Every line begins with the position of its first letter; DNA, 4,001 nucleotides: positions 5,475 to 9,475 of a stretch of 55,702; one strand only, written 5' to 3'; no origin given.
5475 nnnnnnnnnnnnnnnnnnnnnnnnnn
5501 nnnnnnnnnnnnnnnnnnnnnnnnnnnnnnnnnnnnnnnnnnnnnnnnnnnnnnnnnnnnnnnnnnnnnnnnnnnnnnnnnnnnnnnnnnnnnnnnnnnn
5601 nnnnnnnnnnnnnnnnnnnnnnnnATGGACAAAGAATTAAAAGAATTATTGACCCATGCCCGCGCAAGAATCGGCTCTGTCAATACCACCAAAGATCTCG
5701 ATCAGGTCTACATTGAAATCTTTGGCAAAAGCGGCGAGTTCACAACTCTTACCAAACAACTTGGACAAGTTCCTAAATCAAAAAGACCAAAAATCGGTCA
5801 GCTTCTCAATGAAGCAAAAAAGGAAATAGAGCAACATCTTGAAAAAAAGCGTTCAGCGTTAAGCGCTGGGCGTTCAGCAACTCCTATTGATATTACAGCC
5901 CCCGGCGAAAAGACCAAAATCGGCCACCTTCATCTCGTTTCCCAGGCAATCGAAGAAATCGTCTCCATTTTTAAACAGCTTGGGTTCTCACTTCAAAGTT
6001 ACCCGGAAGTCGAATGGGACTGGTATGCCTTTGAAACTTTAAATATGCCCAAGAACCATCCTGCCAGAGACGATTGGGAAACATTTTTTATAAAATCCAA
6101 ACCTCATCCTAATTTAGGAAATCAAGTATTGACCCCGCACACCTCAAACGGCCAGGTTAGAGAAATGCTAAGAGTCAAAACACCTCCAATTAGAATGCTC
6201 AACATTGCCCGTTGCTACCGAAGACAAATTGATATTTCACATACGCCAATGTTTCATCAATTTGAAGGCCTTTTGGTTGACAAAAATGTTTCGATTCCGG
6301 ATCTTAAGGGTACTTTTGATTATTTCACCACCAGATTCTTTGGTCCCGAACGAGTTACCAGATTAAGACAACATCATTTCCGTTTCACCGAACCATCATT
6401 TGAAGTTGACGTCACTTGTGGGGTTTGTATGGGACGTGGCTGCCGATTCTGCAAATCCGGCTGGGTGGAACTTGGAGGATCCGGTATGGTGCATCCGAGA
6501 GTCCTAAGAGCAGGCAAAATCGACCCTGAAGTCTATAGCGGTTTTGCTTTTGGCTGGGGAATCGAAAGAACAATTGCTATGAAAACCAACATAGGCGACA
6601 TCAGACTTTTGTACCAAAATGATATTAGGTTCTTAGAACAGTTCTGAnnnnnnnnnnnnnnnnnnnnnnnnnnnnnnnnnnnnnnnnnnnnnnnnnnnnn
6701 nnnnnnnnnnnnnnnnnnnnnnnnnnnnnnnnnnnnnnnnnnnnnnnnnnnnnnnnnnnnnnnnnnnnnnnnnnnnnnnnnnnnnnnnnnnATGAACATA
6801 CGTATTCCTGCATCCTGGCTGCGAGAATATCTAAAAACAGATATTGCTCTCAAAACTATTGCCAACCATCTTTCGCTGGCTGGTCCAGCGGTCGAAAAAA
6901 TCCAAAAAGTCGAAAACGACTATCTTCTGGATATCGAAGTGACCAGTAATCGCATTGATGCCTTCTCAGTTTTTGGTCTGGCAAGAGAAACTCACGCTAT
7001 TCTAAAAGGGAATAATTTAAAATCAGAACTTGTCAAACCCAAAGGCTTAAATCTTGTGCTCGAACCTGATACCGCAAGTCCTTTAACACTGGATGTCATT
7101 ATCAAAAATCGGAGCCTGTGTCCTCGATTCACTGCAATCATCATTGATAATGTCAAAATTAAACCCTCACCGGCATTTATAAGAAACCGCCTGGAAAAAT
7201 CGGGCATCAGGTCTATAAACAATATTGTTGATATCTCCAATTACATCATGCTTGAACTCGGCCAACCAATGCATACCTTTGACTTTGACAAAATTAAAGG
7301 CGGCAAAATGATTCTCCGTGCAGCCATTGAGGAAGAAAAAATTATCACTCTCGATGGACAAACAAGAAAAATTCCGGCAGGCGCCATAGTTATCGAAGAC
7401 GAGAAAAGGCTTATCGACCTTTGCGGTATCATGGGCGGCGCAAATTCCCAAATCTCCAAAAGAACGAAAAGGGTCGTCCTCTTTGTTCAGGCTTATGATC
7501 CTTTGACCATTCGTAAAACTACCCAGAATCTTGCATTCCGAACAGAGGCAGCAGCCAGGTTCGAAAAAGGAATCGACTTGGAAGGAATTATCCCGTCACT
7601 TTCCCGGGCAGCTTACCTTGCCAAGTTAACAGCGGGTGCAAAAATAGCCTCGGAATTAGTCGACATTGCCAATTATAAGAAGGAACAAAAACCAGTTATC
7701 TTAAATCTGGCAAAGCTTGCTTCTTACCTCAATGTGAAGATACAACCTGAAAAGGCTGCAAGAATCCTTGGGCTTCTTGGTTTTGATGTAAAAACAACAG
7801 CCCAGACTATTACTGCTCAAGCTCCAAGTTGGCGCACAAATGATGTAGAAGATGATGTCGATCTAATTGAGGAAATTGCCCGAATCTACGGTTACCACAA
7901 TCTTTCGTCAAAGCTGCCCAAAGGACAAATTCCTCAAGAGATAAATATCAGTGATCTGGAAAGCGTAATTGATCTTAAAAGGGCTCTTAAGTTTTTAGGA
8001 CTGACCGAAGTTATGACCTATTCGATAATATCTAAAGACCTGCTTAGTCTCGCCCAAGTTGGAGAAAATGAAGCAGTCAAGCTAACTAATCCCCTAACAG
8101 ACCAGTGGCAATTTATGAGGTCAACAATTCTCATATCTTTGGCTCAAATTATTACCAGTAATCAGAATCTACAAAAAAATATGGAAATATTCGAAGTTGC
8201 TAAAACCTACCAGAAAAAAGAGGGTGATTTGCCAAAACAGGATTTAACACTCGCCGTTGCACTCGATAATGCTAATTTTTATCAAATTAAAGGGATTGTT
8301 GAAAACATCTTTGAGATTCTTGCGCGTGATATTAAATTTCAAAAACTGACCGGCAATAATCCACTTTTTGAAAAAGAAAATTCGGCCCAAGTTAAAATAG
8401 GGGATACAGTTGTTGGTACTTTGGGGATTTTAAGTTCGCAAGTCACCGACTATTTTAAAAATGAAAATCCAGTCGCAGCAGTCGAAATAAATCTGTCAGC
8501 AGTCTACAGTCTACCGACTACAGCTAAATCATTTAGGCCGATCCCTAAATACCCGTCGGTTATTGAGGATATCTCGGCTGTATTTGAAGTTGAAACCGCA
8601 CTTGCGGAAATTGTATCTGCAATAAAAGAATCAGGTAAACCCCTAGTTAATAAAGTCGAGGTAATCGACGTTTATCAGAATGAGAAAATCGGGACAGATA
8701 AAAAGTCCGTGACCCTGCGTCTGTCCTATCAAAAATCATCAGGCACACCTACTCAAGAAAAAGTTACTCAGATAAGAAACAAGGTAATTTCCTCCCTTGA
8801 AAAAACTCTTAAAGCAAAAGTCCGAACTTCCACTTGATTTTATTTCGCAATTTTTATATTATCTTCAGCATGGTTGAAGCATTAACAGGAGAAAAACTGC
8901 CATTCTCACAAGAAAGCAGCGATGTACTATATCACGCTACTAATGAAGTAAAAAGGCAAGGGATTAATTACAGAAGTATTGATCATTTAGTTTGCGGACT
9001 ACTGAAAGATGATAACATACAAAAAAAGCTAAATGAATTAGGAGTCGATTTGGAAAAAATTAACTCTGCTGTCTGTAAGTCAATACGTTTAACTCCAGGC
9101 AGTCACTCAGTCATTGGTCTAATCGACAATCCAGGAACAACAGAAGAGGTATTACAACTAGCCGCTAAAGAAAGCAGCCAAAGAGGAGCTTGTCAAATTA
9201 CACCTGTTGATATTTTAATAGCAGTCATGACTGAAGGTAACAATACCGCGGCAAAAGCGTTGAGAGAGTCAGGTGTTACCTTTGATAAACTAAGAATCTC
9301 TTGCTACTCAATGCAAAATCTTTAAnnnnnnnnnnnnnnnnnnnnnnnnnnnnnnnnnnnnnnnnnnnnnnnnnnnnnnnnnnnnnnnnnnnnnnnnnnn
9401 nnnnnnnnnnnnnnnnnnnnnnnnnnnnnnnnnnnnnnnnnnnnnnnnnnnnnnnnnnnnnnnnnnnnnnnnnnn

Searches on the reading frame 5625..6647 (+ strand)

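Call 57: search_protein_families(library=pfam, proteins=[window:5625-6647:+])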
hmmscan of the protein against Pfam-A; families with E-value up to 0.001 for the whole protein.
window:5625-6647:+ (340 aa): 2 families
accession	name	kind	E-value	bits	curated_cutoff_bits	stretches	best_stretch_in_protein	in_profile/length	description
PF01409.25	tRNA-synt_2d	-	4.4e-80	269.1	19.8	1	88-340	2-246/246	tRNA synthetases class II core domain (F)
PF02912.23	Phe_tRNA-synt_N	-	5e-18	65.3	22.3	1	21-81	2-62/69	Aminoacyl tRNA synthetase class II, N-terminal domain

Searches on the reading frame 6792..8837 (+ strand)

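Call 57: search_protein_families(library=pfam, proteins=[window:6792-8837:+])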
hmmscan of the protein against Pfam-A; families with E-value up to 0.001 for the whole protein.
window:6792-8837:+ (681 aa): 4 families
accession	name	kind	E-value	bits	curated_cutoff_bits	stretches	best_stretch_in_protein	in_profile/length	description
PF03483.22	B3_4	-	1.4e-57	194.5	29.3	1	110-278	2-170/174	B3/4 domain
PF17759.6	tRNA_synthFbeta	-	2e-35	122.6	22.4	1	373-568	3-214/214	Phenylalanyl tRNA synthetase beta chain CLM domain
PF03147.19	FDX-ACB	-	2.9e-22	79.3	31.1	1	585-678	1-94/94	Ferredoxin-fold anticodon binding domain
PF03484.21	B5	-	7.8e-19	68.1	28.6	1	304-368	3-67/67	tRNA synthetase B5 domain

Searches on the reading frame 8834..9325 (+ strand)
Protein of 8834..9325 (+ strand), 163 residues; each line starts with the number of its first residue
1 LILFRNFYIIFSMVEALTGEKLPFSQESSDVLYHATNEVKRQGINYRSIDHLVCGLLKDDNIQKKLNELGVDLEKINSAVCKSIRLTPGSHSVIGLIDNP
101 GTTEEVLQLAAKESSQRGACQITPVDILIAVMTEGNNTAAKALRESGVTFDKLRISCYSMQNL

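Call 57: search_protein_families(library=pfam, proteins=[window:8834-9325:+])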
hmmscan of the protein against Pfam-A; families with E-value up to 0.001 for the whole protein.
window:8834-9325:+ (163 aa): 1 family
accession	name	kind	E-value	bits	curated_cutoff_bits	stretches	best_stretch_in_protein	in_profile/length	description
PF02861.25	Clp_N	-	6.7e-12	45.8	20.7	1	110-154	1-45/53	Clp amino terminal domain, pathogenicity island component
